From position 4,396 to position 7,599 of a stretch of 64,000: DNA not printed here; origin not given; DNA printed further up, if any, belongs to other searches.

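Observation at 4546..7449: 967-aa fusion: NodC/chitin/hyaluronan-synthase-like processive GT2, LysM motif and C-terminal parallel beta-helix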

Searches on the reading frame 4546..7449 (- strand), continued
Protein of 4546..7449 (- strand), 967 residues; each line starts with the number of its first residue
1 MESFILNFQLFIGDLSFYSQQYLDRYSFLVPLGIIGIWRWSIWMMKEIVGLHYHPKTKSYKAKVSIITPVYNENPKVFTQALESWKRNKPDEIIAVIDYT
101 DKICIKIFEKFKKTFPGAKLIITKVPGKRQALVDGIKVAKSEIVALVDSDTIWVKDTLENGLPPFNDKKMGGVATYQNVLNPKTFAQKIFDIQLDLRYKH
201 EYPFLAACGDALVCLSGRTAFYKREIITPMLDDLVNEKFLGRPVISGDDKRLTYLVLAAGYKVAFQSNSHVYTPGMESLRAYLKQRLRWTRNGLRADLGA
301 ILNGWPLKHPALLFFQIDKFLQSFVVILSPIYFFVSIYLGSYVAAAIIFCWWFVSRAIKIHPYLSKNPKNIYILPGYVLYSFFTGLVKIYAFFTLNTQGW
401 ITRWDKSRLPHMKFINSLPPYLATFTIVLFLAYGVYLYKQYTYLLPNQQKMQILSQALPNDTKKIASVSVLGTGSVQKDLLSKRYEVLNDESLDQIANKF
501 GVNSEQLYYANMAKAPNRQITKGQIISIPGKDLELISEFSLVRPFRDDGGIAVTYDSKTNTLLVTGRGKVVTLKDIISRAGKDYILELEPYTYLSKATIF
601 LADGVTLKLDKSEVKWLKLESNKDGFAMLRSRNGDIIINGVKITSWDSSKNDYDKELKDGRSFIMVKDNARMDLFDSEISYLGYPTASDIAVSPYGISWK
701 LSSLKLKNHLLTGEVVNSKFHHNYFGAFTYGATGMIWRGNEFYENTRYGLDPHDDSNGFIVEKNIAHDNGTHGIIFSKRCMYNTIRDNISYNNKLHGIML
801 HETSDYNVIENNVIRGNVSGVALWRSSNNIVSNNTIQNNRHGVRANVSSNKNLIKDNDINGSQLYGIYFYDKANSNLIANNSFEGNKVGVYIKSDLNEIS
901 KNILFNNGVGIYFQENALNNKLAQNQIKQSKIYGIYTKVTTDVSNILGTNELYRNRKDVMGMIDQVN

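Call 58: search_protein_families(library=pfam, proteins=[L040:6607-7905:+, L040:7908-9239:+, L040:9236-10540:+, L040:4470-5708:+, L040:5773-6498:+, L040:10996-11649:+, L040:11680-12936:+, L039:3408-3941:+, L039:4724-5404:+, L039:12462-12956:+], max_evalue=0.001)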
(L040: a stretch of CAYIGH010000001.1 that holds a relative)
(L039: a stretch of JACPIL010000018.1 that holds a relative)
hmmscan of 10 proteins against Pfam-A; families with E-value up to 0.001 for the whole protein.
L040:6607-7905:+ (432 aa): 3 families
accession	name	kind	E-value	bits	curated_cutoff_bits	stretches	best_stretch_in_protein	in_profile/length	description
PF00984.24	UDPG_MGDP_dh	-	3.1e-22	78.9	25.4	2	183-273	1-89/94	UDP-glucose/GDP-mannose dehydrogenase family, central domain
PF03721.20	UDPG_MGDP_dh_N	-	9.7e-22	77.9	27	1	42-165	65-183/187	UDP-glucose/GDP-mannose dehydrogenase family, NAD binding domain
PF02826.25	2-Hacid_dh_C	-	0.00069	19.5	25.1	0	2-68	38-104/178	D-isomer specific 2-hydroxyacid dehydrogenase, NAD binding domain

L040:7908-9239:+ (443 aa): 2 families
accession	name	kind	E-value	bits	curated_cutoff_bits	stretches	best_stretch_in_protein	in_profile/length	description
PF13229.12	Beta_helix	-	4.7e-23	82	25.9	2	162-257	48-145/158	Right handed beta helix region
PF05048.19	NosD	-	1.1e-19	71.2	23.6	2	267-368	83-183/212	Periplasmic copper-binding protein (NosD)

L040:9236-10540:+ (434 aa): 4 families
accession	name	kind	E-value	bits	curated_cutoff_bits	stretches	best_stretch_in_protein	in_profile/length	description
PF13641.12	Glyco_tranf_2_3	-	5.3e-27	95.8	27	1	43-271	3-230/230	Glycosyltransferase like family 2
PF00535.33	Glycos_transf_2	-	7.4e-17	62.2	23.3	1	44-206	1-164/168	Glycosyl transferase family 2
PF13632.12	Glyco_trans_2_3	-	2.9e-14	53.8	27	1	122-332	1-194/198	Glycosyl transferase family group 2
PF13506.12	Glyco_transf_21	-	4.1e-06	26.8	21.7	1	111-270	22-174/174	Glycosyl transferase family 21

L040:4470-5708:+ (412 aa): 1 family
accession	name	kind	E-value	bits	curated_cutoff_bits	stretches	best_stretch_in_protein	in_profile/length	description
PF12705.13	PDDEXK_1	-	2.5e-11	44.4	22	1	45-351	2-246/247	PD-(D/E)XK nuclease superfamily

L040:5773-6498:+ (241 aa): 0 families

L040:10996-11649:+ (217 aa): 1 family
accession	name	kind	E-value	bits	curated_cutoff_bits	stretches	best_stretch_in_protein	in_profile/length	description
PF01966.28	HD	-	2.5e-12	47.5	22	1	29-128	4-115/116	HD domain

L040:11680-12936:+ (418 aa): 5 families
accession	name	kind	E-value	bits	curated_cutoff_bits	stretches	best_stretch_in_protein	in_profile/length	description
PF13393.11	tRNA-synt_His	-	1.5e-48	166.1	25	1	10-312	1-308/308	Histidyl-tRNA synthetase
PF03129.25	HGTP_anticodon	-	1.2e-12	48.2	21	1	332-415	5-93/94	Anticodon binding domain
PF00587.30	tRNA-synt_2b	-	2.3e-11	44.5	29.3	1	70-190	1-110/179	tRNA synthetase class II core domain (G, H, P, S and T)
PF00152.25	tRNA-synt_2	-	1e-07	31.8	25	1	22-192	25-174/308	tRNA synthetases class II (D, K and N)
PF01409.25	tRNA-synt_2d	-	0.00011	22.2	19.8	1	26-166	23-163/246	tRNA synthetases class II core domain (F)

L039:3408-3941:+ (177 aa): 2 families
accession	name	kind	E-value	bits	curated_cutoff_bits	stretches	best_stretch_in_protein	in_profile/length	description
PF13473.12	Cupredoxin_1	-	3.1e-07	30.8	27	1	55-137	16-104/104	Cupredoxin-like domain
PF00127.26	Copper-bind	-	4.9e-05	24.1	21.2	0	67-137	10-98/99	Copper binding proteins, plastocyanin/azurin family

L039:4724-5404:+ (226 aa): 2 families
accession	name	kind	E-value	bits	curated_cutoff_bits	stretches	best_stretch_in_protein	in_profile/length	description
PF04473.18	DUF553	-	3.4e-08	33.5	20.5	1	67-162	8-107/140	Transglutaminase-like domain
PF06035.17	Peptidase_C93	-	4.3e-06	27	27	1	71-161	33-120/162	Bacterial transglutaminase-like cysteine proteinase BTLCP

L039:12462-12956:+ (164 aa): 1 family
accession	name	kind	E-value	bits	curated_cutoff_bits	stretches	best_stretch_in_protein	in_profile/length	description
PF00571.33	CBS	-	1.9e-11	44.5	24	0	65-116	3-55/57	CBS domain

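Call 88: search_protein_families(library=pfam, proteins=[L031:1730-3808:+, L031:4046-5707:+, L031:14219-15274:+, L035:1167-2594:+, L035:9696-10799:+, L035:11517-12725:+, L025:5627-6283:-], max_evalue=0.001)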
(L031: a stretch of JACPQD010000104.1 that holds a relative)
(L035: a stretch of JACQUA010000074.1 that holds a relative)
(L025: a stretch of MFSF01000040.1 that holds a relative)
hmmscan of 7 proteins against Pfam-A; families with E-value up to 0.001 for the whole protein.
L031:1730-3808:+ (692 aa): 3 families
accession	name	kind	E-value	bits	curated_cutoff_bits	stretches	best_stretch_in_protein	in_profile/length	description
PF13229.12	Beta_helix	-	2.1e-18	66.9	25.9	2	138-294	7-144/158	Right handed beta helix region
PF05048.19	NosD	-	2.3e-10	40.7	23.6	2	132-219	61-144/212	Periplasmic copper-binding protein (NosD)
PF07602.17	DUF1565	-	3.3e-10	40.2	20.3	1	60-100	2-42/257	Protein of unknown function (DUF1565)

L031:4046-5707:+ (553 aa): 3 families
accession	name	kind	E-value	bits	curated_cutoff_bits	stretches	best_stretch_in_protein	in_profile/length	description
PF13229.12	Beta_helix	-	7.3e-17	61.9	25.9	2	134-294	1-143/158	Right handed beta helix region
PF07602.17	DUF1565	-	1.9e-14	54.1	20.3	1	63-290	2-220/257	Protein of unknown function (DUF1565)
PF05048.19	NosD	-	1.8e-08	34.5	23.6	1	134-215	61-138/212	Periplasmic copper-binding protein (NosD)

L031:14219-15274:+ (351 aa): 2 families
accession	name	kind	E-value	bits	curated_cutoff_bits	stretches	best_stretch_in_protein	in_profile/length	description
PF00034.26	Cytochrom_C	-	4e-12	47.7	21.3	1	88-167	6-85/90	Cytochrome c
PF13442.11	Cytochrome_CBB3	-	4.3e-08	33.8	27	1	83-125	3-40/68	Cytochrome C oxidase, cbb3-type, subunit III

L035:1167-2594:+ (475 aa): 4 families
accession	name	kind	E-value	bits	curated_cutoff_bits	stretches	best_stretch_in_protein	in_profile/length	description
PF02878.22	PGM_PMM_I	-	2.2e-38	131.5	22.5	1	5-137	2-133/138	Phosphoglucomutase/phosphomannomutase, alpha/beta/alpha domain I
PF02880.22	PGM_PMM_III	-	1.5e-22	80.3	20.7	1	276-376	6-108/115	Phosphoglucomutase/phosphomannomutase, alpha/beta/alpha domain III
PF02879.22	PGM_PMM_II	-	5.8e-22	78.6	29.3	1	167-267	3-103/103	Phosphoglucomutase/phosphomannomutase, alpha/beta/alpha domain II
PF00408.26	PGM_PMM_IV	-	6.7e-12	45.7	23.1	1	405-468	4-64/68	Phosphoglucomutase/phosphomannomutase, C-terminal domain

L035:9696-10799:+ (367 aa): 2 families
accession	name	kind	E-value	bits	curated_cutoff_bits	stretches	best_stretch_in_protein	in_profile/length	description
PF10432.14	bact-PGI_C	-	1.1e-49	168.7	24.5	1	204-352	3-151/151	Bacterial phospho-glucose isomerase C-terminal SIS domain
PF01380.27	SIS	-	7.2e-05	23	25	1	47-128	2-87/131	SIS domain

L035:11517-12725:+ (402 aa): 3 families
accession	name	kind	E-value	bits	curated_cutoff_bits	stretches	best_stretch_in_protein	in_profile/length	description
PF16912.11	Glu_dehyd_C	-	1.7e-40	139.2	34.9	1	169-398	2-210/211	Glucose dehydrogenase C-terminus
PF08240.17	ADH_N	-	1e-19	71.1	23.5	1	49-164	1-103/104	Alcohol dehydrogenase GroES-like domain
PF00107.32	ADH_zinc_N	-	3.7e-07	30.6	31.8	1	223-356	1-126/129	Zinc-binding dehydrogenase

L025:5627-6283:- (219 aa): 1 family
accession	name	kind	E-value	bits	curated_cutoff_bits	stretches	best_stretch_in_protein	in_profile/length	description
PF08787.18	Alginate_lyase2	-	2.8e-42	145.5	29.7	1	6-219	1-225/225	Alginate lyase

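Call 98: find_related_loci(query=A1, collection=viral_contigs, flank=6000)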
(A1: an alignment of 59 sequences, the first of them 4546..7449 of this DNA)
Query A1 (967 aa) in viral_contigs; peptide patterns used: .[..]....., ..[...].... (x = any residue, [..] = any of these).
57 stretches matched a pattern, but none encodes a relative of the query by tblastn (E <= 1e-3).
